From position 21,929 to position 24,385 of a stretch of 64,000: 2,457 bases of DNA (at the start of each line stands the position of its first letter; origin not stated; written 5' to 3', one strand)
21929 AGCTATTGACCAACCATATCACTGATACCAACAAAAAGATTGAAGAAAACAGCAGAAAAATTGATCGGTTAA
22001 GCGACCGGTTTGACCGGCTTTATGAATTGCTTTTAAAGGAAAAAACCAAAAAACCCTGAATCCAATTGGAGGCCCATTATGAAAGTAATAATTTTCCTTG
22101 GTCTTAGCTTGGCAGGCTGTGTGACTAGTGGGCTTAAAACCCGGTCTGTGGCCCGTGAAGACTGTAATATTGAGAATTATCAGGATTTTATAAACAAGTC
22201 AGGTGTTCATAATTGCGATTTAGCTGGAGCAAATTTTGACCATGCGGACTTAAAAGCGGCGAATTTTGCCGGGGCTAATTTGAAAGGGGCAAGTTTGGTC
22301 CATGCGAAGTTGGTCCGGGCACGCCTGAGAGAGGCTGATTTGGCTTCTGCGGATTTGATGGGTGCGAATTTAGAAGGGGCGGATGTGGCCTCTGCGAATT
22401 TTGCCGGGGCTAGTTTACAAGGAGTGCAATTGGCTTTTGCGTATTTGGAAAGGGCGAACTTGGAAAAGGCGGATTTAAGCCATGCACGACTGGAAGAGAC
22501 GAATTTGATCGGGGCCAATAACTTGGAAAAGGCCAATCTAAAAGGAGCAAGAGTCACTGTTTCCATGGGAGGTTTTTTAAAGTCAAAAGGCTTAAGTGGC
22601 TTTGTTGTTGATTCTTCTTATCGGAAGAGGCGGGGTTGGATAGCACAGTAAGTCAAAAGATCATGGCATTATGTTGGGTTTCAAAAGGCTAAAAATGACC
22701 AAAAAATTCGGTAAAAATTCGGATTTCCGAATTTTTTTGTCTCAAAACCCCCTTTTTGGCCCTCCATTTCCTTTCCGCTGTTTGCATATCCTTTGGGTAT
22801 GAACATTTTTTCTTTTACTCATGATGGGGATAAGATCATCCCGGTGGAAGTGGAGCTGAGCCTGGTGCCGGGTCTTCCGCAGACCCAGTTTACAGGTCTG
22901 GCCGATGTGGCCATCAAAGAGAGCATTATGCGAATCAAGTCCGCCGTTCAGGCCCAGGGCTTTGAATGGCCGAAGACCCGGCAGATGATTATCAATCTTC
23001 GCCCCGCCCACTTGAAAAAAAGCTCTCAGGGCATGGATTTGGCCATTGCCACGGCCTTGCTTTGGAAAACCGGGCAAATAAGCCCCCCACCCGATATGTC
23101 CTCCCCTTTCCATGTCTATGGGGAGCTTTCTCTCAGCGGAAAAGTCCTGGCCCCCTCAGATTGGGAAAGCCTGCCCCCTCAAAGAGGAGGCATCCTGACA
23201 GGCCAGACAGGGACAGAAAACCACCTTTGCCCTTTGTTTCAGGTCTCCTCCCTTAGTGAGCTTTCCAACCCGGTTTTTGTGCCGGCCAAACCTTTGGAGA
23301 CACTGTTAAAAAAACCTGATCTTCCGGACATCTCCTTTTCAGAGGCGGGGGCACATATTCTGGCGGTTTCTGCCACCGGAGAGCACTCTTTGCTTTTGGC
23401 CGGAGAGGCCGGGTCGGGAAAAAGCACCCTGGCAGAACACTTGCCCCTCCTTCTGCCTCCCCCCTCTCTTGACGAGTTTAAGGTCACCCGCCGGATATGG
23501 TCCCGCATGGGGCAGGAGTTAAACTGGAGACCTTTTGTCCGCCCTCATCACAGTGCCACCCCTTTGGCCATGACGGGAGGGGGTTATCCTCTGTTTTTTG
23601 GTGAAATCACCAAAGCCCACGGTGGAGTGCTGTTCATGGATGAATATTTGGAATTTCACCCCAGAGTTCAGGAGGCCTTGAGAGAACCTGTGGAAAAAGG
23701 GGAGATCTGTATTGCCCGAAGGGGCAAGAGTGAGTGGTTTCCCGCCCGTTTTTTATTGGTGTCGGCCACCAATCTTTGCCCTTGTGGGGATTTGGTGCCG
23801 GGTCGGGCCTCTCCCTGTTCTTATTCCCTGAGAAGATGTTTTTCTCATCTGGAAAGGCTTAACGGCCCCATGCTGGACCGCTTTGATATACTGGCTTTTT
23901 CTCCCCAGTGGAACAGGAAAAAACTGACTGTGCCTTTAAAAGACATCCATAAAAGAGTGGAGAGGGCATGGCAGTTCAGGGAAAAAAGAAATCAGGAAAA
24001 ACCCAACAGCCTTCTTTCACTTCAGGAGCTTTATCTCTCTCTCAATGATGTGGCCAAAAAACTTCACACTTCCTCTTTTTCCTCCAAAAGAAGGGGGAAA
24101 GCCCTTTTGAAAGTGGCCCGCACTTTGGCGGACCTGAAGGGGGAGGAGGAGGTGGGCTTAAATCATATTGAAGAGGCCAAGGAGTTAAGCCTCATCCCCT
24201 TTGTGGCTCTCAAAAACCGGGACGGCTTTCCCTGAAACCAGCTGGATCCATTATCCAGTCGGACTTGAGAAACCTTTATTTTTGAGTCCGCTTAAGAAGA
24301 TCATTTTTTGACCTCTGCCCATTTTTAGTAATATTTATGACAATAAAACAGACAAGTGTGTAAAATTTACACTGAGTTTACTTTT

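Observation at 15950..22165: Two lipoproteins share a constant N-terminal export module but carry unrelated C-terminal domains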

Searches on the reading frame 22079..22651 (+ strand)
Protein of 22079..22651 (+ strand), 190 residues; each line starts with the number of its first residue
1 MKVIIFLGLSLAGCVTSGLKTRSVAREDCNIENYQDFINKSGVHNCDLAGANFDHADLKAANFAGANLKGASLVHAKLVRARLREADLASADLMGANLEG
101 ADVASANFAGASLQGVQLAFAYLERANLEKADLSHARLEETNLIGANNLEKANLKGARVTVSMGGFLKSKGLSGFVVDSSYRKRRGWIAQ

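Call 5: search_protein_families(library=pfam, proteins=[window:22079-22651:+], max_evalue=0.1)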
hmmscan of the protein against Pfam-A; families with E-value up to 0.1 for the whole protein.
window:22079-22651:+ (190 aa): 4 families
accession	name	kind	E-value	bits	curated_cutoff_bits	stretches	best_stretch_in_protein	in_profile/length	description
PF00805.28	Pentapeptide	-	2.1e-34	117.1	20.2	4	46-84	1-39/40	Pentapeptide repeats (8 copies)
PF13599.13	Pentapeptide_4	-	2.8e-15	56.6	38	2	44-108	9-68/78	Pentapeptide repeat region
PF13576.12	Pentapeptide_3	-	3.3e-09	37.3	27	2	44-76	13-47/48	Pentapeptide repeats (9 copies)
PF25296.1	Decapeptide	-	0.0092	16.3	45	1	47-92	16-61/74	Decapeptide repeat region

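Call 16: find_related_loci(query=window:22079-22651:+, collection=genome_contigs, flank=3000)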
Query window:22079-22651:+ (190 aa) in genome_contigs; peptide patterns used: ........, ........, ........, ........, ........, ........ (x = any residue, [..] = any of these).
317 stretches matched a pattern; 132 encode a relative of the query (tblastn E <= 1e-3); the best 80 are kept; 80 distinct loci.
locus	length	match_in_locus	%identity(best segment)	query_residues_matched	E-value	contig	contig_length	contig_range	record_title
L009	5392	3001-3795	43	6-178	5e-21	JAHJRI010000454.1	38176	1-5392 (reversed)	MAG: bacterium isolate OS_PC_MetaG.mb.142 OS_PC_MetaG.mb.142_k141_743637, whole genome shotgun sequence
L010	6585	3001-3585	39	31-184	3e-20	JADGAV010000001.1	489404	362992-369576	MAG: SAR324 cluster bacterium isolate nPCRbin7 nPCR_bin7_NODE_1_length_489404_cov_50.227470, whole genome shotgun sequen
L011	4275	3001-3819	40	14-179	9e-20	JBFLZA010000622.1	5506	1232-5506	MAG: Cyanobacteriota bacterium isolate MAG099 MAG099_622, whole genome shotgun sequence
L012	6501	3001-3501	44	34-185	1e-19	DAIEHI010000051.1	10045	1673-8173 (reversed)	MAG TPA_asm: Acidimicrobiaceae bacterium isolate clean1008 k141_1204649, whole genome shotgun sequence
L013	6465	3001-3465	44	6-174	2e-19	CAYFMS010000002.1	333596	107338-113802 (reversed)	MAG TPA_asm: uncultured Gammaproteobacteria bacterium isolate ERP019367_co1_75 genome assembly, contig: NODE_39_length_3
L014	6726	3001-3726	42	34-159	4e-19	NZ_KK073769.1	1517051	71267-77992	[Scytonema hofmanni] UTEX 2349 Tol9009DRAFT_TPD.9, whole genome shotgun sequence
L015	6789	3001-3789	43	38-185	7e-19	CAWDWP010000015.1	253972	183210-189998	MAG: uncultured Ignavibacteria bacterium isolate MFD05942.bin.1.387 genome assembly, contig: contig_7080, whole genome s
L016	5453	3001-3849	44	31-181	1e-18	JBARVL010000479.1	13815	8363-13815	MAG: Crinalium sp. isolate MFD01170_ilm_asm_bin2 k127_29324, whole genome shotgun sequence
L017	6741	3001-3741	47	9-173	2e-18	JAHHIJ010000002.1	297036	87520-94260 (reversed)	MAG: Tolypothrix brevis GSE-NOS-MK-07-07A scaffold_23_c3, whole genome shotgun sequence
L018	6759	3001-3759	44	35-160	2e-18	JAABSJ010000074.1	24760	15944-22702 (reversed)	MAG: Oscillatoria sp. isolate S11.Bin022 Scaffold_72, whole genome shotgun sequence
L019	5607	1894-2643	42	34-165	3e-18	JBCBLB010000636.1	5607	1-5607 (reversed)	MAG: Myxococcota bacterium isolate J06627_4 k141_615194_length_5607_cov_14.9748, whole genome shotgun sequence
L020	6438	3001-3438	44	46-158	4e-17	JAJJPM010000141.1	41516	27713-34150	MAG: Gammaproteobacteria bacterium isolate B8 NODE_51_length_41516_cov_10.386242, whole genome shotgun sequence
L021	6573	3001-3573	44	34-173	1e-16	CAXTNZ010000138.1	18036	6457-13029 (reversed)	MAG TPA_asm: uncultured bacterium isolate public_SRR14722176_metawrap_bin.1 genome assembly, contig: public_SRR14722176_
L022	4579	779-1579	33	14-177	9e-17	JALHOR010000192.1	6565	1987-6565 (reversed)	MAG: Anaerolineae bacterium isolate bin.171_sub c_000000038808, whole genome shotgun sequence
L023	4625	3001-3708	39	5-181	8e-17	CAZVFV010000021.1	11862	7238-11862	MAG TPA_asm: uncultured Candidatus Saccharibacteria bacterium isolate SRP128246_co1_407 genome assembly, contig: NODE_13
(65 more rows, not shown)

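Call 27: search_protein_families(library=ncbifam, proteins=[window:22079-22651:+], max_evalue=0.1)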
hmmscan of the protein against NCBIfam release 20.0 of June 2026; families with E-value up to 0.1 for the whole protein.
window:22079-22651:+ (190 aa): 17 families
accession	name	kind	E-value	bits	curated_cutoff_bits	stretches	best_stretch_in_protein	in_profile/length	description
NF052603.1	penta_Alr5209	equivalog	2.4e-25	88.8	125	2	81-158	18-94/113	Alr5209 family pentapeptide repeat protein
NF047416.1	penta_HetL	equivalog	1.1e-18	67.5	260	1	40-157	37-163/218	heterocyst differentiation pentapeptide repeat protein HetL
NF011744.0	PRK15197.1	equivalog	2.6e-16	59.6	274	2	39-106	182-249/291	SPI-2 type III secretion system effector PipB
NF011743.0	PRK15196.1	equivalog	2.6e-14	52.9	354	1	64-159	150-244/350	type III secretion system effector PipB2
NF000056.3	penta_rpt_QnrS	exception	8.6e-14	51.7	460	1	32-152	36-158/218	QnrS family quinolone resistance pentapeptide repeat protein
NF033086.2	penta_rpt_Qnr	equivalog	9.9e-13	48.3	240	1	35-153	35-152/211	Qnr family pentapeptide repeat protein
NF000421.1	penta_rpt_QnrVC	exception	2.1e-11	44.2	460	1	35-152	41-158/218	QnrVC family quinolone resistance pentapeptide repeat protein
NF012151.0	penta_rpt_QnrAS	exception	5.6e-11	42.9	490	1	26-166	30-172/218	QnrAS family quinolone resistance pentapeptide repeat protein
NF012152.0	penta_rpt_QnrC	exception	7.8e-11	42.4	500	1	36-151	42-157/221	QnrC family quinolone resistance pentapeptide repeat protein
NF038182.1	penta_rpt_SmQnr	exception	2.3e-10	40.7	460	1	12-147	53-196/215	SmQnr family pentapeptide repeat protein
NF000349.1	mfpA_AE000516.2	equivalog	6.5e-10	39.1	360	1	45-107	86-148/183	pentapeptide repeat protein MfpA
NF000071.4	penta_rpt_QnrA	exception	4.7e-09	36.3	450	1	36-151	42-157/218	QnrA family quinolone resistance pentapeptide repeat protein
NF033375.2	penta_rpt_QnrE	exception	1.2e-07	31.9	480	1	47-156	50-158/214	QnrE family quinolone resistance pentapeptide repeat protein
NF000139.2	penta_rpt_QnrD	exception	3.2e-07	30.6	425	1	35-146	38-149/214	QnrD family quinolone resistance pentapeptide repeat protein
NF000420.1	penta_rpt_QnrB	exception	8.3e-07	29.2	460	1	40-156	22-148/214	QnrB family quinolone resistance pentapeptide repeat protein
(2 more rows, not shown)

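Call 28: search_protein_families(library=phrogs, proteins=[window:22079-22651:+], max_evalue=0.1)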
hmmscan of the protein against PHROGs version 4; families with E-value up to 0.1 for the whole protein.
window:22079-22651:+ (190 aa): 10 families
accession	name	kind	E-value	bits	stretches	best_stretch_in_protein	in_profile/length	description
phrog_7713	-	unknown function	1.1e-22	80.7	3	79-121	28-70/103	-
phrog_923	-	unknown function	1e-19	70.8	1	36-160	787-906/990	-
phrog_31265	-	unknown function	5.7e-18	66.7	1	28-159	16-146/264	-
phrog_15350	-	unknown function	1.4e-16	61.4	1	39-155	93-212/494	-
phrog_12514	-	unknown function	2.7e-11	44.4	1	43-153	141-251/287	-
phrog_30240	-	unknown function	7.7e-10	39.1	1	35-157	133-253/438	-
phrog_31567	-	unknown function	2.4e-07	31.8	2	80-119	37-76/151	-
phrog_7653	-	unknown function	1.7e-05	24.3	1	85-147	200-262/782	-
phrog_28766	-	tail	0.008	15.6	1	41-120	149-224/472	tail fiber protein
phrog_9784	-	tail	0.035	13.4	1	63-145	582-662/762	minor tail protein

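Call 29: find_encoding_contigs(protein=window:22079-22651:+, flank=8000, max_places=8)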
Protein window:22079-22651:+ (190 aa): no gene with exactly this product is on record in the collection.

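Call 73: search_solved_structures(query=window:22079-22651:+, max_evalue=0.00001)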
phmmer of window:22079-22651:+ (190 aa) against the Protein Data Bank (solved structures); distinct sequences matched with E-value up to 0.00001: 25.
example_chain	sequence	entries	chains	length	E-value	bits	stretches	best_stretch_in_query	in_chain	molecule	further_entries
4yc5_A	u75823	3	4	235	5.6e-28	101.3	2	47-159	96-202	beta1 | beta1 protein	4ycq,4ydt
4yei_A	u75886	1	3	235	1.4e-27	100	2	48-162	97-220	beta1mut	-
5dqa_A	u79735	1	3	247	3.7e-26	95.4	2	51-160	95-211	t3284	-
4yfo_A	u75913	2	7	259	1.1e-25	93.8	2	51-159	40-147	beta1_ex1 | 6beta1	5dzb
5dn0_A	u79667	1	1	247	3e-25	92.4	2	51-160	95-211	beta1 t1555 loop variant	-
5dns_A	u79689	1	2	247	3.2e-25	92.3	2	51-160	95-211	t1428 beta1 loop design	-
5di5_A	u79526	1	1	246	1.5e-23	86.9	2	47-159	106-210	beta1 t801 loop variant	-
5dra_A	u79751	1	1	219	2.1e-22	83.2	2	51-161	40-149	3beta1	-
3du1_X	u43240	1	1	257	3.3e-21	79.2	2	48-130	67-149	All3740 protein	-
2j8k_A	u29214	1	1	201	6.7e-19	71.7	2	45-148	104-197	NP275-NP276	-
6omx_A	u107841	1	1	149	2.1e-11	47.3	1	80-158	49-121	Alr5209 protein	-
2o6w_A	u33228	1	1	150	6.8e-11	45.7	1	53-135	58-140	Repeat Five Residue (Rfr) protein or pentapeptide repeat protein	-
2xtx_A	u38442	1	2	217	8.8e-10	42.1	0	41-141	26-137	QNRB1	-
2xtw_A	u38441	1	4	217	1.1e-09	41.8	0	43-142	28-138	QNRB1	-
2xty_A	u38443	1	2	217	1.4e-09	41.4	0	42-141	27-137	QNRB1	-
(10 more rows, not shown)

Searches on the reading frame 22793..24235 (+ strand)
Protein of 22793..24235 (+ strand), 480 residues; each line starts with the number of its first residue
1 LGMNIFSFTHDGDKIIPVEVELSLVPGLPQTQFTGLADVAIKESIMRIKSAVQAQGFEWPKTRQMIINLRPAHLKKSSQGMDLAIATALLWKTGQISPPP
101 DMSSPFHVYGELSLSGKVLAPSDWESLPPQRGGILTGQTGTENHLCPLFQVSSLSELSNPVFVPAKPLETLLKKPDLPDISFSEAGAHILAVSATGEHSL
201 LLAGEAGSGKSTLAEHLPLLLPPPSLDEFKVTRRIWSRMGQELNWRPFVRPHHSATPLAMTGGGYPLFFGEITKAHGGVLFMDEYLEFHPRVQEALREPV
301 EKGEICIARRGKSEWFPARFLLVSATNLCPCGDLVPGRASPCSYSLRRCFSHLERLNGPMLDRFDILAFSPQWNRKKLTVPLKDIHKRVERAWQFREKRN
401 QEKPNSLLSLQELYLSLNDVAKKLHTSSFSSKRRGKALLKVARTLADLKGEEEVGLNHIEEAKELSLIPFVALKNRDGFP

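Call 17: find_related_loci(query=window:22793-24235:+, collection=genome_contigs, flank=6000)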
Query window:22793-24235:+ (480 aa) in genome_contigs; peptide patterns used: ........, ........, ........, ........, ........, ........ (x = any residue, [..] = any of these).
110 stretches matched a pattern; 13 encode a relative of the query (tblastn E <= 1e-3); 13 distinct loci.
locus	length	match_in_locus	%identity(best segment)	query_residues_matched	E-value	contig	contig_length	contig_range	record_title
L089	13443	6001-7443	75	1-480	0e+0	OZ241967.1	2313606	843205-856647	MAG: Bdellovibrionales bacterium isolate 18183e43-9e19-4b4c-84d8-5252462bff35 genome assembly, chromosome: 1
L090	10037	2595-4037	74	1-480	0e+0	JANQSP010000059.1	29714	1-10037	MAG: Bdellovibrionales bacterium isolate IP30a_bin.14 k99_935943, whole genome shotgun sequence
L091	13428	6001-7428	73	2-476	0e+0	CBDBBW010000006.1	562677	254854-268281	MAG: Bdellovibrionales bacterium isolate dea61dae-8d83-4a52-8d99-894d0c87a452 genome assembly, contig: contig_6, whole g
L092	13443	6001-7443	72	1-480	0e+0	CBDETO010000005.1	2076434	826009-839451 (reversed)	MAG: Bdellovibrionales bacterium isolate 3909de7a-6806-4ff3-aa1f-b473fb14ec58 genome assembly, contig: contig_5, whole g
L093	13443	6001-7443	73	1-480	0e+0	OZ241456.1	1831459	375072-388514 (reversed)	MAG: Bdellovibrionales bacterium isolate b7f951f6-ad55-4040-9540-f2673886bfab genome assembly, chromosome: 1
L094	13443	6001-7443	73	1-480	0e+0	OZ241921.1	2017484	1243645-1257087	MAG: Bdellovibrionales bacterium isolate 862dbce8-506b-4fb4-becf-eb92c4bae3be genome assembly, chromosome: 1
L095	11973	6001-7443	72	1-480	0e+0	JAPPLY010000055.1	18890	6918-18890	MAG: Bdellovibrionales bacterium isolate RHO3_bin_33 NODE_4552_length_18890_cov_14.275816, whole genome shotgun sequence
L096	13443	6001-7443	66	1-479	0e+0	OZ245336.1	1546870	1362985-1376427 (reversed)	MAG: Bdellovibrionales bacterium isolate b763dff2-9b9c-4fd6-a4c3-362557c5312a genome assembly, chromosome: 1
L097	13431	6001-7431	65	3-479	0e+0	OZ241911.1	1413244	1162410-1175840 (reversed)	MAG: Bdellovibrionales bacterium isolate 2a0883f5-1c08-4b5e-a1ca-e6d15833d1a1 genome assembly, chromosome: 1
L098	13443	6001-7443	65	1-480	0e+0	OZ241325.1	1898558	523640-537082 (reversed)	MAG: Bdellovibrionales bacterium isolate 5873daf7-f675-449b-b565-b58649f8c905 genome assembly, chromosome: 1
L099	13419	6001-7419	66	3-475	0e+0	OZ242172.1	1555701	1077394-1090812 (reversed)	MAG: Bdellovibrionales bacterium isolate 4279971f-fc04-4b2c-a4cb-decded2a49d9 genome assembly, chromosome: 1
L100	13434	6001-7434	63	3-480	0e+0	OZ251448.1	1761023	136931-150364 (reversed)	MAG: Bdellovibrionales bacterium isolate 33a3f4cd-7b46-4515-9c9f-633e59f6ce30 genome assembly, chromosome: 1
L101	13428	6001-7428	64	3-477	0e+0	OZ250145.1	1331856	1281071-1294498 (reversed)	MAG: Bdellovibrionales bacterium isolate ec37ab55-fd17-4420-b483-75023b108e58 genome assembly, chromosome: 1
